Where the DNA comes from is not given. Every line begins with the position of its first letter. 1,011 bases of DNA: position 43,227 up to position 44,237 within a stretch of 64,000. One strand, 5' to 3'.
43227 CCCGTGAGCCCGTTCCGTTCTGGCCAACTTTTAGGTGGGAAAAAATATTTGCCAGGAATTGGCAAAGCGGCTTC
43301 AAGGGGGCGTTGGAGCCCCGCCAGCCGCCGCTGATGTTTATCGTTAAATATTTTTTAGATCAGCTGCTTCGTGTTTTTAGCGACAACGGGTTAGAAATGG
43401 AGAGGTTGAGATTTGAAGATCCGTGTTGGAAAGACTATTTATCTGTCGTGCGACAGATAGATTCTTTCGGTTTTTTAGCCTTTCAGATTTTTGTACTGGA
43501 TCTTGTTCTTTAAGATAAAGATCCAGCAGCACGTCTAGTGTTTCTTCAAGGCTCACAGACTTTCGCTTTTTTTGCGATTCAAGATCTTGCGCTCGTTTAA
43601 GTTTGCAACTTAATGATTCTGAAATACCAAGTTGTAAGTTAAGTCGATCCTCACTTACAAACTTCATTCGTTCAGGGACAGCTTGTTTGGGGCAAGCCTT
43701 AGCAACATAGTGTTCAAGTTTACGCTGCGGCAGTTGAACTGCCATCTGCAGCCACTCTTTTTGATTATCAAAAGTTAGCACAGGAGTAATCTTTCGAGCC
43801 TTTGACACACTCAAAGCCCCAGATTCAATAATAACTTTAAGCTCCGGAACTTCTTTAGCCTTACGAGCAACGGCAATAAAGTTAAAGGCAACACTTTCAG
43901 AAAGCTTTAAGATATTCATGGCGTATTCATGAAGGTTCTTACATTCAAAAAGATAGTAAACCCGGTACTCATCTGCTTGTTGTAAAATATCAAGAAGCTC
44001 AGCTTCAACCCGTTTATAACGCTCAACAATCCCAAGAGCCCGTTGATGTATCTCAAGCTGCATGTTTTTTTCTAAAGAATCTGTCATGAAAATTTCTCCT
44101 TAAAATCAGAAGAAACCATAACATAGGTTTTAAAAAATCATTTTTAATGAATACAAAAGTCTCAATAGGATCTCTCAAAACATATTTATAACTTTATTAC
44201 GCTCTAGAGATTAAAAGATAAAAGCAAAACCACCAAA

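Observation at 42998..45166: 2.2-kb non-coding mosaic of structured repeats bracketing an HNH-family gene remnant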

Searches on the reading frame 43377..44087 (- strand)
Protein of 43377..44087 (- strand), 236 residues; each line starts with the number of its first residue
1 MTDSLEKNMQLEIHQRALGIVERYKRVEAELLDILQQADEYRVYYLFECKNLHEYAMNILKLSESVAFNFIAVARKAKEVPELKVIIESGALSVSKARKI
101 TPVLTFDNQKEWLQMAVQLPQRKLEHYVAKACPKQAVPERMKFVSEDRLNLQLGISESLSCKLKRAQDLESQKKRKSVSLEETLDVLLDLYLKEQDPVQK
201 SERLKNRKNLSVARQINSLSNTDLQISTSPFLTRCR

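Call 9: search_protein_families(library=pfam, proteins=[window:43377-44087:-], max_evalue=0.1)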
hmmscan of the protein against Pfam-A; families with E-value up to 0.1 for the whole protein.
window:43377-44087:- (236 aa): 1 family
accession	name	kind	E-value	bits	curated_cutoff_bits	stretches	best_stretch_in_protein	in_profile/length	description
PF24728.1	DUF7680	-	0.0023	18.6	24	1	125-220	23-111/141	Domain of unknown function (DUF7680)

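Call 12: find_homologous_proteins(query=window:43377-44087:-)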
Query window:43377-44087:- (236 aa): 77 proteins with E <= 0.001 among 587 candidates.
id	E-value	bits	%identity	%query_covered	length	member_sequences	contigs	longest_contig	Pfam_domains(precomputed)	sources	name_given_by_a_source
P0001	7.5e-126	436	97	92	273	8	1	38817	PF01844.30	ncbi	-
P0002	8.2e-93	328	67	97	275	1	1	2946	PF01844.30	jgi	jgi:hypothetical protein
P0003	8.9e-92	324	73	89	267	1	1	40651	PF01844.30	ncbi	-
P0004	7.0e-89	315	71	89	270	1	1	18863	PF01844.30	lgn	-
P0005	1.1e-86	308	70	89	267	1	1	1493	PF01844.30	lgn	-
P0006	1.4e-86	308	69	89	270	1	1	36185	PF01844.30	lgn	-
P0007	3.1e-86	306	66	96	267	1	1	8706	PF01844.30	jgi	jgi:5-methylcytosine-specific restriction endonuclease McrA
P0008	3.7e-86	306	65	96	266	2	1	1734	PF01844.30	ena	-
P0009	1.0e-84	301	65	89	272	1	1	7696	PF01844.30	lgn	-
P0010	9.7e-81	288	64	95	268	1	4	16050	PF01844.30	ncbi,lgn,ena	-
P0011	4.4e-80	286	62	96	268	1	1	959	PF01844.30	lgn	-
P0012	4.7e-78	280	62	87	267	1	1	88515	PF01844.30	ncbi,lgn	ncbi:MAG: HNH endonuclease [Bdellovibrionales bacterium]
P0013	2.7e-77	277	63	86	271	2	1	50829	PF01844.30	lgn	-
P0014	4.0e-76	273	64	87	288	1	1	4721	PF01844.30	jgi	jgi:hypothetical protein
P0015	4.5e-75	270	61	88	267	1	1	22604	PF01844.30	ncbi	ncbi:MAG: HNH endonuclease [Bdellovibrionales bacterium]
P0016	1.4e-73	265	62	88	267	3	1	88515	PF01844.30,PF14279.13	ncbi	ncbi:MAG: HNH endonuclease [Bdellovibrionales bacterium]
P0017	1.7e-73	265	59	90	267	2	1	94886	PF01844.30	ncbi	ncbi:MAG: HNH endonuclease [Bdellovibrionales bacterium]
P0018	1.0e-70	256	59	92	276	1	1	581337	PF01844.30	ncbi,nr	ncbi:MAG: HNH endonuclease [Oligoflexia bacterium]|nr:HNH endonuclease [Oligoflexia bacterium]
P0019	1.9e-70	255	58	89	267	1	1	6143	PF01844.30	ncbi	ncbi:MAG: HNH endonuclease [Bdellovibrionales bacterium]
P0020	1.8e-62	229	65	73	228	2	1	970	PF01844.30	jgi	jgi:5-methylcytosine-specific restriction endonuclease McrA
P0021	1.3e-60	223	54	89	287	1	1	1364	PF01844.30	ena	-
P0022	1.2e-59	220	54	85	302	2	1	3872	PF01844.30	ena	-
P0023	1.7e-58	216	55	85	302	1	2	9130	PF01844.30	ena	-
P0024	1.8e-58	216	55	84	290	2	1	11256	PF01844.30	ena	-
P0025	1.6e-57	213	56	85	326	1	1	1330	PF01844.30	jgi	jgi:hypothetical protein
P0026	4.5e-57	211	52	83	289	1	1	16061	PF01844.30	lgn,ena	-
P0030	7.3e-55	204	52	83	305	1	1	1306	PF01844.30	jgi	jgi:5-methylcytosine-specific restriction endonuclease McrA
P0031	1.5e-54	203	49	93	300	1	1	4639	PF01844.30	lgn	-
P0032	4.6e-54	201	51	83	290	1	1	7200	PF01844.30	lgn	-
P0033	6.1e-54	201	51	85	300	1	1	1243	PF01844.30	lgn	-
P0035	1.8e-53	199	51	87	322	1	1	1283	PF01844.30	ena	-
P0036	2.4e-52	196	51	82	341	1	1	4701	PF01844.30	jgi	jgi:5-methylcytosine-specific restriction endonuclease McrA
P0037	2.4e-52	196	53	81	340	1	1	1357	PF01844.30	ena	-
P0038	3.0e-52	195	49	88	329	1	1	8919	PF01844.30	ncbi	-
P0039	3.8e-52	195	49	92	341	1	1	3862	PF01844.30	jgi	jgi:hypothetical protein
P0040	1.1e-51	194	51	87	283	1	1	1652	PF01844.30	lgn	-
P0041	1.6e-51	193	50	82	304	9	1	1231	PF01844.30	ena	-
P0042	3.9e-51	192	49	81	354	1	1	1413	PF01844.30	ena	-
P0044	7.3e-51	191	50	86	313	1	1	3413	PF01844.30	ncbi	ncbi:MAG: HNH endonuclease signature motif containing protein [Bdellovibrionia bacterium]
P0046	1.5e-50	190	45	93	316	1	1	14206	PF01844.30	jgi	jgi:hypothetical protein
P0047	4.6e-50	188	49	81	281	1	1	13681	PF01844.30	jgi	jgi:hypothetical protein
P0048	5.4e-50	188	48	84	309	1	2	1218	PF01844.30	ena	-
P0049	2.1e-49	186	52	83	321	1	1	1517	PF01844.30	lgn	-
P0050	4.5e-49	185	59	67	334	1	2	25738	PF01844.30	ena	-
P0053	3.9e-48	182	47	89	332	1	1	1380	PF01844.30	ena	-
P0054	6.8e-48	181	45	88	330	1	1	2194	PF01844.30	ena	-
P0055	3.3e-47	179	45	84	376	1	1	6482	PF01844.30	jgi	jgi:hypothetical protein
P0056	5.1e-47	178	48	81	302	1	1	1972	PF01844.30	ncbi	-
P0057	2.5e-46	176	45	87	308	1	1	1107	PF01844.30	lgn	-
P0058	3.1e-46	176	46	82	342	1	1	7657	PF01844.30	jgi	jgi:5-methylcytosine-specific restriction endonuclease McrA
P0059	4.7e-46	175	48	83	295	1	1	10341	PF01844.30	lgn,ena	-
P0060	4.9e-46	175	49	83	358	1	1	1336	PF01844.30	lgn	-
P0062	7.0e-44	168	56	66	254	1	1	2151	PF01844.30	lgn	-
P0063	1.4e-43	167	44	87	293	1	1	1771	PF01844.30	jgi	jgi:hypothetical protein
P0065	2.3e-42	163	48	83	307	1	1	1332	PF01844.30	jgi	-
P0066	5.1e-41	159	44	81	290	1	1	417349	PF01844.30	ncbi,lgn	-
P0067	1.6e-40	157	51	73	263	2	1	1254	PF01844.30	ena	-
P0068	3.1e-40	156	43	83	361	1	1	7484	PF01844.30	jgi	jgi:hypothetical protein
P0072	1.8e-38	150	40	83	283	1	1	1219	PF01844.30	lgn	-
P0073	2.0e-37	147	50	65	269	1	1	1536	PF01844.30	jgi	jgi:hypothetical protein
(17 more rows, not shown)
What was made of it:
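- Closest known: DUF222-HNH 'REP13E12' repeat elements of Mycobacterium tuberculosis. Different: The hosts here are Bdellovibrionota-like bacteria (source names in call 12).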

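Call 13: find_encoding_contigs(protein=P0001, flank=10000, max_places=6)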
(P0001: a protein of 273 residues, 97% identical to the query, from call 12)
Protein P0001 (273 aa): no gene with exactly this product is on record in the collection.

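Call 19: find_encoding_contigs(protein=P0003, flank=10000, max_places=4)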
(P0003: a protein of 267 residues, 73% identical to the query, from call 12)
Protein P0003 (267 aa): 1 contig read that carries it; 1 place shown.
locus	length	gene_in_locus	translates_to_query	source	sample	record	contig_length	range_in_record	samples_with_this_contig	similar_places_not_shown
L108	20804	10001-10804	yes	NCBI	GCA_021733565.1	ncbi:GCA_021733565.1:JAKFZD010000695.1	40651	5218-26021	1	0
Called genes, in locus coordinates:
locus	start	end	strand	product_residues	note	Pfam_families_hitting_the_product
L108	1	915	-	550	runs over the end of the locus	PF01075:Glyco_transf_9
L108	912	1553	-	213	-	-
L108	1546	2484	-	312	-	PF12895:ANAPC3 (faint), PF25063:ARM_TT21_C (faint), PF13428:TPR_14 (faint), PF07719:TPR_2 (faint), PF13424:TPR_12 (weak), PF00515:TPR_1 (weak), PF14559:TPR_19 (weak), PF23914:TPR_CcmH_CycH (weak), +10 more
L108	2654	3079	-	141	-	-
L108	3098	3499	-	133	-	PF02561:FliS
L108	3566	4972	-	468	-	PF02465:FliD_N, PF07195:FliD_C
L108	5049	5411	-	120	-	PF03646:FlaG (weak)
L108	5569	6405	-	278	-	PF00669:Flagellin_N, PF00700:Flagellin_C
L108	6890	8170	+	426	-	PF00082:Peptidase_S8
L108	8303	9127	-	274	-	PF00669:Flagellin_N, PF00700:Flagellin_C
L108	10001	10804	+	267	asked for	PF01844:HNH (weak)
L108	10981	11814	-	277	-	PF00669:Flagellin_N, PF00700:Flagellin_C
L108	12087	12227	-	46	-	-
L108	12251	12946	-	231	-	-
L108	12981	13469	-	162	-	-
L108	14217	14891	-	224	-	PF07238:PilZ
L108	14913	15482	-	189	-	PF01844:HNH, PF13395:HNH_4 (weak), PF14279:HNH_5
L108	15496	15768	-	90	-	-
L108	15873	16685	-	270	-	PF03308:MeaB, PF02492:cobW (weak)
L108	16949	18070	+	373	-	-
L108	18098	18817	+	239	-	-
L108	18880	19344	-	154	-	PF01467:CTP_transf_like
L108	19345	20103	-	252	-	PF06271:RDD (weak)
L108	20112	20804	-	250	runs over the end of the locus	PF20260:PUA_4, PF04452:Methyltrans_RNA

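Call 20: find_encoding_contigs(protein=P0012, flank=10000, max_places=4)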
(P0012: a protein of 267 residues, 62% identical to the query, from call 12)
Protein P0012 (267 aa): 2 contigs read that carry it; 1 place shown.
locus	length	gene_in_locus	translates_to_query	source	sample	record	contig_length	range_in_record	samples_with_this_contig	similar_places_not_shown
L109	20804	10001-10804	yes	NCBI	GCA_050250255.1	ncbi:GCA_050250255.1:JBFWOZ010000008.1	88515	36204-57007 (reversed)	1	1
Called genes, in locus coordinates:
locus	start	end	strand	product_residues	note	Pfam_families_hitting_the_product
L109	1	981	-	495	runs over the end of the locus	PF00005:ABC_tran, PF13304:AAA_21 (faint), PF00005:ABC_tran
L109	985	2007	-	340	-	PF02608:Bmp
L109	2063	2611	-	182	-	-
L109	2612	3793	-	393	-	-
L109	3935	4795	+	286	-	PF12706:Lactamase_B_2, PF23023:Anti-Pycsar_Apyc1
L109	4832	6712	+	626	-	PF00009:GTP_EFTU, PF22042:EF-G_D2 (weak), PF03144:GTP_EFTU_D2, PF00679:EFG_C, PF21018:BipA_C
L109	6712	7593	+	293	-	PF00892:EamA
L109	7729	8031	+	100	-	PF00211:Guanylate_cyc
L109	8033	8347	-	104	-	-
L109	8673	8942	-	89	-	-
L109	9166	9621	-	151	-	-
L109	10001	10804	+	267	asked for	PF01844:HNH (weak)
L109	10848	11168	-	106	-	-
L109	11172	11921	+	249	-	PF09335:VTT_dom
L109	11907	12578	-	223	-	PF02230:Abhydrolase_2, PF03959:FSH1, PF12146:Hydrolase_4 (faint)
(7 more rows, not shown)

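Call 30: find_related_loci(query=A2, collection=metagenome_contigs, flank=4000)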
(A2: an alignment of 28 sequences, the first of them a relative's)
Query A2 (273 aa) in metagenome_contigs; peptide patterns used: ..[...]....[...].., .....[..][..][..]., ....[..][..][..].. (x = any residue, [..] = any of these).
600 stretches matched a pattern (row limit reached: there are more); 329 encode a relative of the query (tblastn E <= 1e-3); the best 80 are kept; 80 distinct loci.
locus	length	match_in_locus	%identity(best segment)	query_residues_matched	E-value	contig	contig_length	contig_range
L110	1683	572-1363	68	9-272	8e-134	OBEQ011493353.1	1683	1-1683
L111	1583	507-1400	48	6-272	1e-93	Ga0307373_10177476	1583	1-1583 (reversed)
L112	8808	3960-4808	48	13-271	4e-86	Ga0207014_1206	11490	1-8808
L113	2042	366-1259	46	13-271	9e-81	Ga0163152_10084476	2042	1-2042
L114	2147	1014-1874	47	13-271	3e-80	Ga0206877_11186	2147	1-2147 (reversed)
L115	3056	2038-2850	44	21-271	3e-75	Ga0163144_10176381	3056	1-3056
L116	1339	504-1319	46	12-271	3e-78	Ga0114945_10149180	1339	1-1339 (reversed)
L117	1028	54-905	41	13-271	9e-77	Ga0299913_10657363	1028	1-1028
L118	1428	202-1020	44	8-272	3e-75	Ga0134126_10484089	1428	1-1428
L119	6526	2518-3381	41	1-272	5e-70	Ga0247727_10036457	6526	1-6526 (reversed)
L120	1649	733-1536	43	13-271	3e-73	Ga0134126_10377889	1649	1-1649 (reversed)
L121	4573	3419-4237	42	13-272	4e-69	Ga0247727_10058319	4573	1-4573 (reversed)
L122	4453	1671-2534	41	12-271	8e-69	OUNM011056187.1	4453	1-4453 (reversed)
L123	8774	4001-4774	44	13-271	2e-66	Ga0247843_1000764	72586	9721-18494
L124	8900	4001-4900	37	13-271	7e-66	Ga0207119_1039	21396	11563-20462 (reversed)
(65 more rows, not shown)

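Call 34: list_cluster_members(proteins=[P0001])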
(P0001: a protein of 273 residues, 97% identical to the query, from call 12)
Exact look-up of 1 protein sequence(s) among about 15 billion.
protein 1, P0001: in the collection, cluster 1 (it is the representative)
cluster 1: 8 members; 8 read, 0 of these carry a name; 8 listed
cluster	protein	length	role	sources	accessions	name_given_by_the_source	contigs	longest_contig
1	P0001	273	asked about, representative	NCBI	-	-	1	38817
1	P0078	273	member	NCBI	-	-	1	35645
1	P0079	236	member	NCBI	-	-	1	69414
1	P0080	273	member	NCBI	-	-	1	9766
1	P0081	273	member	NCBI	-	-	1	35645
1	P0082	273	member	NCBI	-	-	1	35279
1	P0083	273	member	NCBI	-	-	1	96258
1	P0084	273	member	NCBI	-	-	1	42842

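Call 35: find_encoding_contigs(protein=P0083, flank=10000, max_places=4)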
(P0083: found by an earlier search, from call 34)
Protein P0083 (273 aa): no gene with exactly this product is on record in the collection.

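Call 36: find_encoding_contigs(protein=P0078, flank=10000, max_places=4)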
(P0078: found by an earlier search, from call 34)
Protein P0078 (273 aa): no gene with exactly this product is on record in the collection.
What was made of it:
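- The closest paralogues or orthologues (P0001 cluster) could not be inspected (calls 13, 35, 36).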

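Call 42: search_protein_families(library=pfam, alignment_id=A2, max_evalue=0.01)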
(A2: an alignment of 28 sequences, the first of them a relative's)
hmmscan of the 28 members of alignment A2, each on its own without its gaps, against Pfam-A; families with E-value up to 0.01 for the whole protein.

A. member 1, P0001 (273 aa): 4 families
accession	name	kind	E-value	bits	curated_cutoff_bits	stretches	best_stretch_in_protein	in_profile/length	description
PF01844.29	HNH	-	1.8e-06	28.4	21.4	1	240-265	14-39/47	HNH endonuclease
PF14279.12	HNH_5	-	8.4e-05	22.9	27.5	1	240-264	13-37/56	HNH endonuclease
PF24728.1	DUF7680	-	0.0025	18.5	24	1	119-206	17-102/141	Domain of unknown function (DUF7680)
PF13391.12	HNH_2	-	0.0086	16.4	21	0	236-269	7-57/66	HNH endonuclease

B. families by the number of members that match (of 28 scanned): 10 families
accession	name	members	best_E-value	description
PF01844.29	HNH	28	1.7e-08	HNH endonuclease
PF14279.12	HNH_5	23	7e-06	HNH endonuclease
PF13391.12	HNH_2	13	0.00019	HNH endonuclease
PF24728.1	DUF7680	2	0.00061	Domain of unknown function (DUF7680)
PF13395.12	HNH_4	2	0.0057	HNH endonuclease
PF13393.11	tRNA-synt_His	1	0.00027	Histidyl-tRNA synthetase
PF07464.16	ApoLp-III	1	0.0012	Apolipophorin-III precursor (apoLp-III)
PF23902.1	AAA_lid_PRS2_C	1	0.0038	PRS2 AAA+ lid C-terminal domain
PF02720.22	DUF222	1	0.0071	Domain of unknown function (DUF222)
PF17762.8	HTH_ParB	1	0.009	ParB HTH domain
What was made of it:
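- On HNH endonuclease (PF01844): All 28 intact homologues have it (call 42), so the window gene is a truncated member of the family.
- On DUF222-HNH / REP13E12: 1 of 28 members hits DUF222, at E=0.007 (call 42).
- Closest known: DUF222-HNH 'REP13E12' repeat elements of Mycobacterium tuberculosis. Different: Sequence relationship is at best remote: Pfam DUF222 hits 1 of 28 members at E=0.007 (call 42).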

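Call 43: search_protein_families(library=ncbifam, proteins=[P0001, P0003, P0012, P0038], max_evalue=0.01)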
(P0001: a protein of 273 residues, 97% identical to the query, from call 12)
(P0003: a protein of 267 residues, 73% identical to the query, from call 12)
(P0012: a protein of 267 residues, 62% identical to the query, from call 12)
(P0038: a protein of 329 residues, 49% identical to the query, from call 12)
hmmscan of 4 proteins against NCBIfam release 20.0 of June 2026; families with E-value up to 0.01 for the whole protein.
P0001 (273 aa): 2 families
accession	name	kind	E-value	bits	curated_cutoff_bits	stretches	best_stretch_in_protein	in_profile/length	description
NF040563.1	guided_IscB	equivalog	1.9e-05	24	175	1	214-271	185-236/314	RNA-guided endonuclease IscB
NF058586.1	HNHNucHlpB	equivalog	0.006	17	130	0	240-272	19-49/99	HNH nuclease-like protein HlpB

P0003 (267 aa): 1 family
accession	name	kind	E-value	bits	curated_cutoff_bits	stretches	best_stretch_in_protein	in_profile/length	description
NF040563.1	guided_IscB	equivalog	8e-07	28.5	175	1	210-265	187-236/314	RNA-guided endonuclease IscB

P0012 (267 aa): 3 families
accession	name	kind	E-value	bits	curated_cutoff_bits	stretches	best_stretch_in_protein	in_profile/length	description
NF040563.1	guided_IscB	equivalog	5.1e-07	29.1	175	1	204-265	181-236/314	RNA-guided endonuclease IscB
NF040676.1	wall_bind_EntB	exception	0.0061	15.1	780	1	14-141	104-231/490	cell wall-binding protein EntB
TIGR02191.1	RNaseIII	equivalog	0.0079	15.7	166.25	0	130-209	65-143/219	ribonuclease III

P0038 (329 aa): 2 families
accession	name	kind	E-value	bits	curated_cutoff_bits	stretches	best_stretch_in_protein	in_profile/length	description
NF040563.1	guided_IscB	equivalog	5.6e-05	22.4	175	1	269-328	183-236/314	RNA-guided endonuclease IscB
NF009086.0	PRK12421.1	equivalog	0.00083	18.4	318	0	26-96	147-216/389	ATP phosphoribosyltransferase regulatory subunit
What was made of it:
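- On IscB / omega-RNA (HEARO): Only the HNH segment matches (24-29 bits against a cut-off of 175; call 43).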

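Call 44: search_solved_structures(query=A2, max_evalue=1)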
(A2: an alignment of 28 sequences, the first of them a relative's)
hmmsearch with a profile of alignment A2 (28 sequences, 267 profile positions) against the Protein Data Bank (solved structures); distinct sequences matched with E-value up to 1: 18.
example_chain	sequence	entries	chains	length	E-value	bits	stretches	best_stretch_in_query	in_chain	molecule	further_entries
7utn_D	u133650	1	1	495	1.9e-06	30.8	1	235-266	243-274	IscB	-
7xht_A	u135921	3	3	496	1.9e-06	30.8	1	235-266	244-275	OgeuIscB | IscB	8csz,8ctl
9liq_A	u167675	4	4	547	2.3e-06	30.6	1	235-266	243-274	Iscb | Iscb+Twin-Strep-tag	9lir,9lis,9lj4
6ghc_A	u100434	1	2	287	2.1e-05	27.4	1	232-266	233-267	5-methylcytosine-specific restriction enzyme A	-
9k2z_A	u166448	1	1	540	6.6e-05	25.8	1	199-264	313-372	HfmIscB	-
6me0_C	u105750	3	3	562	9.5e-05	25.3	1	205-266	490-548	Maturase reverse transcriptase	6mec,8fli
11hx_A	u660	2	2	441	0.00015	24.7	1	235-266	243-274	IscB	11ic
11hr_A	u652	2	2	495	0.00016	24.5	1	235-266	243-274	IscB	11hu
9sjn_A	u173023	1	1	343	0.00026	23.9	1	228-263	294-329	Cas8f fusion with HNH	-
8ydb_J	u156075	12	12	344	0.00026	23.9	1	228-263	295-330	Cas8f fusion with HNH | HNH endonuclease | a protein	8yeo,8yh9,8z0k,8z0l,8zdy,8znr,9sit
8w1p_G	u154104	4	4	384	0.00031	23.6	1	228-263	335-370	Cas8 | Cas8f fusion with HNH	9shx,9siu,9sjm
9nvu_P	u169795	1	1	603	0.00092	22.1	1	227-266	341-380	OrufIscB-REC-swap 49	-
5mkw_A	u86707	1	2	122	0.039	16.7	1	233-263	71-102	DNA annealing helicase and endonuclease ZRANB3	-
8e12_A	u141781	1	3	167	0.042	16.6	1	52-124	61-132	BGL14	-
8e0o_A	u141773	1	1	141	0.067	16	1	55-120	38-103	hetBGL03-15-18a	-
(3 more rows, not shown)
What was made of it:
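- Closest known: IscB with omega-RNA. Same: The HNH domain's best sequence matches are IscB HNH domains (calls 43, 44).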

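Call 48: predict_structure(alignment_id=A2)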
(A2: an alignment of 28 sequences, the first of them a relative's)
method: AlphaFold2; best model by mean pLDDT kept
length: 273 residues; sequences in the alignment: 28
mean_pLDDT: 85.5   pTM: 0.60
mean pLDDT of the five models: 85.5, 85.4, 84.6, 83.3, 82.8
residues with pLDDT >= 90: 165; 70-90: 48; 50-70: 53; < 50: 7
segments of 3 or more residues with pLDDT < 50: 246-251
pLDDT, mean of each block of 10 residues (from residue 1): 89 96 94 98 97 98 97 98 97 97 97 98 95 79 88 86 96 95 94 87 64 65 74 71 52 56 61 56
secondary structure, 60 per line:
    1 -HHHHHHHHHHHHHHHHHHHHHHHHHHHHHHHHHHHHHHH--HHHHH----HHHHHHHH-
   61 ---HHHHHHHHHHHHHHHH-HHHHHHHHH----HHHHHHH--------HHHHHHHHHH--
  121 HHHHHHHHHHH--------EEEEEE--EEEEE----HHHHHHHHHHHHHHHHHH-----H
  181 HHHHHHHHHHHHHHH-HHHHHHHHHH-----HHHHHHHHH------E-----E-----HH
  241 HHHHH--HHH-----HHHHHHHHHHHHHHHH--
elements in order: H2-40 H43-47 H52-59 H64-79 H81-89 H94-100 H109-118 H121-131 E140-145 E148-152 H157-174 H180-195 H197-206 H212-220 H239-245 H256-271
